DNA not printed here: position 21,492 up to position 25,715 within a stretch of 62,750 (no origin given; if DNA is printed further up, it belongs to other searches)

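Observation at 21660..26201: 1300-aa protein made of about 95 perfect-period 13-residue Ala/Glu/Trp repeats capped by a zinc ribbon, convergent with another zinc-ribbon protein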

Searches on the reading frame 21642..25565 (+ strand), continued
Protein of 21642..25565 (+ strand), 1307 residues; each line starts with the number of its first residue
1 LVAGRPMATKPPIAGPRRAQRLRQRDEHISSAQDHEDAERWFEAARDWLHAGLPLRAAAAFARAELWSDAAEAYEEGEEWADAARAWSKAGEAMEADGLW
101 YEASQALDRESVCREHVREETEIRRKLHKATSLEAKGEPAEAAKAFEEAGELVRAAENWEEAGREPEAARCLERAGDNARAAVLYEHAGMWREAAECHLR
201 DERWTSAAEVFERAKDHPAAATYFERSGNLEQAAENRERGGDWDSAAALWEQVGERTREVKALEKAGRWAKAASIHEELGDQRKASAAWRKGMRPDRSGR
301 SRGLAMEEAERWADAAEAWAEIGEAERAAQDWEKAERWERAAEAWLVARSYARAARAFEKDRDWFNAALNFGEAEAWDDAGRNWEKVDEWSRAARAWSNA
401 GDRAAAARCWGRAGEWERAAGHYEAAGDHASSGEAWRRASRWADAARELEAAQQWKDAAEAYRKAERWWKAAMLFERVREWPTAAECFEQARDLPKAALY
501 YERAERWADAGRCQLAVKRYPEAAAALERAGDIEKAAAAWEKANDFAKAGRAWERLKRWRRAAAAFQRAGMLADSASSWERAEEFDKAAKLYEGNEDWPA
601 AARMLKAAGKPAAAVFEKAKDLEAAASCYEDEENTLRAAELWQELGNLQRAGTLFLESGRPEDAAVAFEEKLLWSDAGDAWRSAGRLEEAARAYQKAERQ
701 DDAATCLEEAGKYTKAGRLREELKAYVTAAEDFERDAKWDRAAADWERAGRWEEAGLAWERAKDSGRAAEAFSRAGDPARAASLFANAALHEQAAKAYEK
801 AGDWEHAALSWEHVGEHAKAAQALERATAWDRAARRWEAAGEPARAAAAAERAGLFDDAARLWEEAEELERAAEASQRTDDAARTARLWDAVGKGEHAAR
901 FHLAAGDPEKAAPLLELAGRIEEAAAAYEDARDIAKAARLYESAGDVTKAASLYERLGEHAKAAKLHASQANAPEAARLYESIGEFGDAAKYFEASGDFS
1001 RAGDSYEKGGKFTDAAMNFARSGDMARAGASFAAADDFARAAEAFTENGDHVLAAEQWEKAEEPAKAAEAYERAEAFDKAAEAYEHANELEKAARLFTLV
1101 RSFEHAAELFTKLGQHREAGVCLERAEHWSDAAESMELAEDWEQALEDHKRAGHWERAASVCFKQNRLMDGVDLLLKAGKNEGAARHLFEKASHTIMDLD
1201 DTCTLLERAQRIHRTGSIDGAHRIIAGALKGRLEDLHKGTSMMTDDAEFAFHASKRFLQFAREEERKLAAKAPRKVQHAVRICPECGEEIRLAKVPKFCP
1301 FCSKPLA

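Call 31: search_solved_structures(query=window:21660-25565:+, max_evalue=1, show_alignments=3)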
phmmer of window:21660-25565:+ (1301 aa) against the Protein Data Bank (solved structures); distinct sequences matched with E-value up to 1: 17.
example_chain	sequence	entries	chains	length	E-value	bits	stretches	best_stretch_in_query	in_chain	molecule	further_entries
8hme_E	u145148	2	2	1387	1.1e-06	30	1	1044-1192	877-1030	WD40 repeat protein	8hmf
8bda_I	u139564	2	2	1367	1.2e-06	29.8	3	786-979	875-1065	Intraflagellar transport protein 144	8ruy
6een_A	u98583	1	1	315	1.3e-06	29.8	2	673-763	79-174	Designer Pentatricopeptide Protein dPPR10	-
6een_B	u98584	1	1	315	2.8e-06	28.6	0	673-761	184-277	Designer Pentatricopeptide Protein dPPR10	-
6b85_J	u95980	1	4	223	2.7e-05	25.4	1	664-756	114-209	TMHC4_R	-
2ifu_A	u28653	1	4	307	0.001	20.1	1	508-652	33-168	gamma-snap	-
8far_A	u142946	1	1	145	0.0016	19.5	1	664-754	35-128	I432-1-CC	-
8cus_A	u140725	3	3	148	0.0018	19.4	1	664-754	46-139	I432-1(NaCl) Chain A | I432-1(Imd) Chain A | I432-1-X3 Chain A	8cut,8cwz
3j96_G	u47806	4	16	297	0.0041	18.1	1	563-708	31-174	Alpha-soluble NSF attachment protein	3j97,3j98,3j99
9ojz_J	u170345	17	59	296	0.0045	18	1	563-708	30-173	Alpha-soluble NSF attachment protein | Alpha-soluble NSF attachment protein isoform X2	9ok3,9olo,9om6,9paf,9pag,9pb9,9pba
6mdm_K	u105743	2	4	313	0.0049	17.9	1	563-708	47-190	Alpha-soluble NSF attachment protein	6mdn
6ip1_E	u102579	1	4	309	0.0049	17.9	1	563-708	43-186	Alpha-soluble NSF attachment protein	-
4ozs_A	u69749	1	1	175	0.0071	17.4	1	673-761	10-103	Alpha solenoid protein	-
8f5o_B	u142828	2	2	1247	0.16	12.9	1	1043-1172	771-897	Intraflagellar transport protein 122B, putative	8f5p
8fgw_C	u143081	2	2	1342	0.31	11.9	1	465-541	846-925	WD repeat-containing protein 19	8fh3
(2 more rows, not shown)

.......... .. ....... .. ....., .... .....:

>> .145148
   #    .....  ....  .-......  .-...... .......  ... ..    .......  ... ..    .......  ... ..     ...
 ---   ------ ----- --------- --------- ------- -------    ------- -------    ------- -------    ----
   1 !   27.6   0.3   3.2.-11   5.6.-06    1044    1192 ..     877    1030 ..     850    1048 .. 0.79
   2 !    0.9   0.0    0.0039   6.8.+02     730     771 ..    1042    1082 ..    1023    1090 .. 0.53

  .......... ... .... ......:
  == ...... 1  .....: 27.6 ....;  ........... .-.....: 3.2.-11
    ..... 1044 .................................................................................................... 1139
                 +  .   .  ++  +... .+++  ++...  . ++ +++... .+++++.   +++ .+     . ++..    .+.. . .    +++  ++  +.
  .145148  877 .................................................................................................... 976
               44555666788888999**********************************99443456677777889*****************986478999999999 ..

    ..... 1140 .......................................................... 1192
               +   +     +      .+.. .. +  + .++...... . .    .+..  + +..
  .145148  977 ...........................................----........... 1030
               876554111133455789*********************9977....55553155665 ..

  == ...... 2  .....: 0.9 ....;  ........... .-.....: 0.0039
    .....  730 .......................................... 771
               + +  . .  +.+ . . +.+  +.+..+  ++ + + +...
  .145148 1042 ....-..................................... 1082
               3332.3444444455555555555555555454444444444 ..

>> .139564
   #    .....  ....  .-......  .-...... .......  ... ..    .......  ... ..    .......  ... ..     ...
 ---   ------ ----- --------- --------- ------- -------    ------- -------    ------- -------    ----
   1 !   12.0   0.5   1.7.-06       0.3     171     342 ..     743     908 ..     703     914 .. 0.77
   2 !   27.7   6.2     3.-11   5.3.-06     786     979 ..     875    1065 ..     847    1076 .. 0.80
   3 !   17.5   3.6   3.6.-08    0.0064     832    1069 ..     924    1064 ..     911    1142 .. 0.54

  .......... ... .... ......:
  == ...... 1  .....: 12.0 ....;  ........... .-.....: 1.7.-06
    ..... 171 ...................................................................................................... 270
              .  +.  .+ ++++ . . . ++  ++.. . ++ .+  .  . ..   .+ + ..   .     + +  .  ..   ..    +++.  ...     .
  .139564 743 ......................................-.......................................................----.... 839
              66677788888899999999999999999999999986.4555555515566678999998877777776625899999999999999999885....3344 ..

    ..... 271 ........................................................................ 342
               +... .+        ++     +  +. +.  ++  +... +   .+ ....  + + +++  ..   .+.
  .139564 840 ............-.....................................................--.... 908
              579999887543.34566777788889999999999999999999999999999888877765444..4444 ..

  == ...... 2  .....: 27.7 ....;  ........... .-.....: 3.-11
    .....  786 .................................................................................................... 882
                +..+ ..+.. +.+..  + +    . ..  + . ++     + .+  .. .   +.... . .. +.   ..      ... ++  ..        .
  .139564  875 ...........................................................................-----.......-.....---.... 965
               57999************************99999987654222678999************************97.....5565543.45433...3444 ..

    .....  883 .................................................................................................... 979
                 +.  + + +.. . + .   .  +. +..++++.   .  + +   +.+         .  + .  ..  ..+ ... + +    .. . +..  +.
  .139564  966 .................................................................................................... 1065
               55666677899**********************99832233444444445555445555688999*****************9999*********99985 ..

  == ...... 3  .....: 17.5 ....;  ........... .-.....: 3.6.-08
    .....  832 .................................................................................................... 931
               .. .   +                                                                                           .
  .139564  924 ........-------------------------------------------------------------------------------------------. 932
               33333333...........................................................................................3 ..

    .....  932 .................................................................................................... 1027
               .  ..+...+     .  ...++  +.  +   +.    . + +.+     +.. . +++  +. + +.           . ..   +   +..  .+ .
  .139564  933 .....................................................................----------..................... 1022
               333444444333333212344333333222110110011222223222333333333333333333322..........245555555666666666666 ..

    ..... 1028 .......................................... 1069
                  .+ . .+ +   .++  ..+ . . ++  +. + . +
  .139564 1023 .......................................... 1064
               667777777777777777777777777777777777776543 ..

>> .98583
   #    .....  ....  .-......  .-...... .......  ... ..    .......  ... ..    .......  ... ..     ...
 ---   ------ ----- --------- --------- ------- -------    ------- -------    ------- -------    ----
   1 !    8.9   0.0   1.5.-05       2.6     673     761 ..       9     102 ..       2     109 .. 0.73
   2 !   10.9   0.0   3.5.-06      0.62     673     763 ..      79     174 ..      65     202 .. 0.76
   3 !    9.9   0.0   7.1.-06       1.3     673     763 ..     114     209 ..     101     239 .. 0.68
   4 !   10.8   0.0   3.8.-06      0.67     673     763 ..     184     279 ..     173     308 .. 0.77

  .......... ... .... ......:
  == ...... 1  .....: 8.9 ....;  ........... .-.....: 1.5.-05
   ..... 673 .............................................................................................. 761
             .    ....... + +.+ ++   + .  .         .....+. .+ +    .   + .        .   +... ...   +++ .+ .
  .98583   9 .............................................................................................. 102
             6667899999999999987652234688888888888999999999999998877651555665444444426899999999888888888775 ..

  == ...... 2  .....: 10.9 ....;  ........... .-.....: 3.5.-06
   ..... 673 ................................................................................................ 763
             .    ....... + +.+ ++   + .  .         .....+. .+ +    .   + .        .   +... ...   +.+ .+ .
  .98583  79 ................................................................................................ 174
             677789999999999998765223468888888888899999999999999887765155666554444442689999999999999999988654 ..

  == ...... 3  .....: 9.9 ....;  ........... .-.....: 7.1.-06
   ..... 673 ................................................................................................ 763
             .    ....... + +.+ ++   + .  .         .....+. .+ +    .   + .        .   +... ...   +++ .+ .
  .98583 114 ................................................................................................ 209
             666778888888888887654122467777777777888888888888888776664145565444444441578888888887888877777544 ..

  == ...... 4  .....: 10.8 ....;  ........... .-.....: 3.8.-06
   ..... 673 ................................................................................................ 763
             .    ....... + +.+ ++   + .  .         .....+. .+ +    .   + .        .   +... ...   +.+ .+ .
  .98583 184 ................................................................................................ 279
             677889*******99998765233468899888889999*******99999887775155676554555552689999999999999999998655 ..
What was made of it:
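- Closest known: TPR regions of IFT-A proteins. Same: These are the top PDB sequence hits and contain short runs of the same 13-mer (call 31).
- PDB phmmer hits are IFT-A subunits and SNAPs (call 31). The best PDB sequence hits are the IFT-A subunits IFT144/WDR19 and IFT122, which contain local 13-mers such as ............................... (call 31).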

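Call 32: predict_structure(protein=window:21963-25562:+)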
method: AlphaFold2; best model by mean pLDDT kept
length: 1200 residues; sequences in the alignment: 1
mean_pLDDT: 50.2   pTM: 0.29
mean pLDDT of the five models: 50.2, 42.2, 38.8, 35.5, 30.1
residues with pLDDT >= 90: 0; 70-90: 77; 50-70: 428; < 50: 695
segments of 3 or more residues with pLDDT < 50: 1-3, 91-95, 152-175, 180-184, 186-193, 197-203, 206-329, 331-333, 335-359, 361-421, 423-469, 489-491, 504-510, 512-516, 518-520, 527-529, 536-591, 612-669, 731-737, 739-743, 879-929, 938-940, 1030-1033, 1044-1059, 1061-1073, 1075-1099, 1101-1109, 1137-1158, 1160-1166, 1171-1173, 1181-1183, 1185-1189, 1191-1193, 1196-1200
pLDDT, mean of each block of 10 residues (from residue 1): 52 66 61 67 67 56 53 52 52 49 55 54 55 52 49 45 40 46 44 49 44 43 40 37 39 43 44 44 40 36 43 44 45 47 44 45 43 43 41 40 39 47 47 45 39 42 43 56 56 52 47 48 50 47 42 41 41 44 46 50 48 45 39 39 40 38 39 53 59 62 71 66 59 47 55 72 66 59 73 79 81 76 71 59 66 68 57 50 43 40 42 40 45 50 51 56 59 59 52 55 54 64 54 51 47 45 46 47 40 46 48 52 51 47 45 46 45 48 44 43
secondary structure, 60 per line:
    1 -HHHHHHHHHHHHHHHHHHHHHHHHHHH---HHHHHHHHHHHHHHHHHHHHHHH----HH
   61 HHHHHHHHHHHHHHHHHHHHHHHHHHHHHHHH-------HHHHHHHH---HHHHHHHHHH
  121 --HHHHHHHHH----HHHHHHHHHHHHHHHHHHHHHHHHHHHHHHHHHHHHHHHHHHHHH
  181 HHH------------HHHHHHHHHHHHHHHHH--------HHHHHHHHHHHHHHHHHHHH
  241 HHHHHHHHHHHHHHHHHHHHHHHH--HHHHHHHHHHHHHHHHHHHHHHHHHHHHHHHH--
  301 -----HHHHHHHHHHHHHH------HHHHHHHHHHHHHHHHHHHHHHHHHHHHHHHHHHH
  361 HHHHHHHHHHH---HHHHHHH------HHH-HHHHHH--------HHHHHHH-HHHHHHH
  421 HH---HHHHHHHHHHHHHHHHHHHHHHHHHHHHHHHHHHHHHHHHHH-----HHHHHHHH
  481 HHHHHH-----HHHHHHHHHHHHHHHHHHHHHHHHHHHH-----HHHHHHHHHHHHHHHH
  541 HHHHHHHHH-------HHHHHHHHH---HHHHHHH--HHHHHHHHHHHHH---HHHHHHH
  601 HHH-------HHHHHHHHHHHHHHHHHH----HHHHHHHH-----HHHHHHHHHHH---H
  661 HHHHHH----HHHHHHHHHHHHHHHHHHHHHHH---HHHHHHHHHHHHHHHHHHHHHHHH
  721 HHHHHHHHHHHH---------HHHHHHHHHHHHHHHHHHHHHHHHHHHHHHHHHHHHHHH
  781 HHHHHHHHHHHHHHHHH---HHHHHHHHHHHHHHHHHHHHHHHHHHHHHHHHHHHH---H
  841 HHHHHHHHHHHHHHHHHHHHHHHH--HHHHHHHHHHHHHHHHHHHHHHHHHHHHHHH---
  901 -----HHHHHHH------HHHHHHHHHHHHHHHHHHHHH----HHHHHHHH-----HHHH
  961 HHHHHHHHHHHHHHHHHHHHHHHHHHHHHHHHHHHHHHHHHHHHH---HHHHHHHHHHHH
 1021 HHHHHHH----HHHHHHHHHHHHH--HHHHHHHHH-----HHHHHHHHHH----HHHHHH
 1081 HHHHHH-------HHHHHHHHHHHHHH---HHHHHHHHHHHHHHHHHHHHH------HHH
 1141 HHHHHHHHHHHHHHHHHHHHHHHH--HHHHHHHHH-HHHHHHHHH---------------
elements in order (helices of 4 or more, strands of 3 or more residues): H2-28 H32-54 H59-92 H100-107 H111-120 H123-131 H136-183 H196-212 H221-264 H267-298 H306-319 H326-371 H375-381 H392-397 H406-412 H414-422 H426-467 H473-486 H492-519 H525-549 H557-565 H569-575 H578-590 H594-603 H611-628 H633-640 H646-656 H660-666 H671-693 H697-732 H742-797 H801-836 H840-864 H867-897 H906-912 H919-939 H944-951 H957-1005 H1009-1027 H1032-1044 H1047-1055 H1061-1070 H1075-1086 H1094-1107 H1111-1131 H1138-1164 H1167-1175 H1177-1185
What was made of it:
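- The full-length single-sequence model failed (pLDDT 50, call 32).
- Tried and rejected: Single-sequence AlphaFold2 of aa 108-1307 failed: pLDDT 50, with units fused into long helices (call 32).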
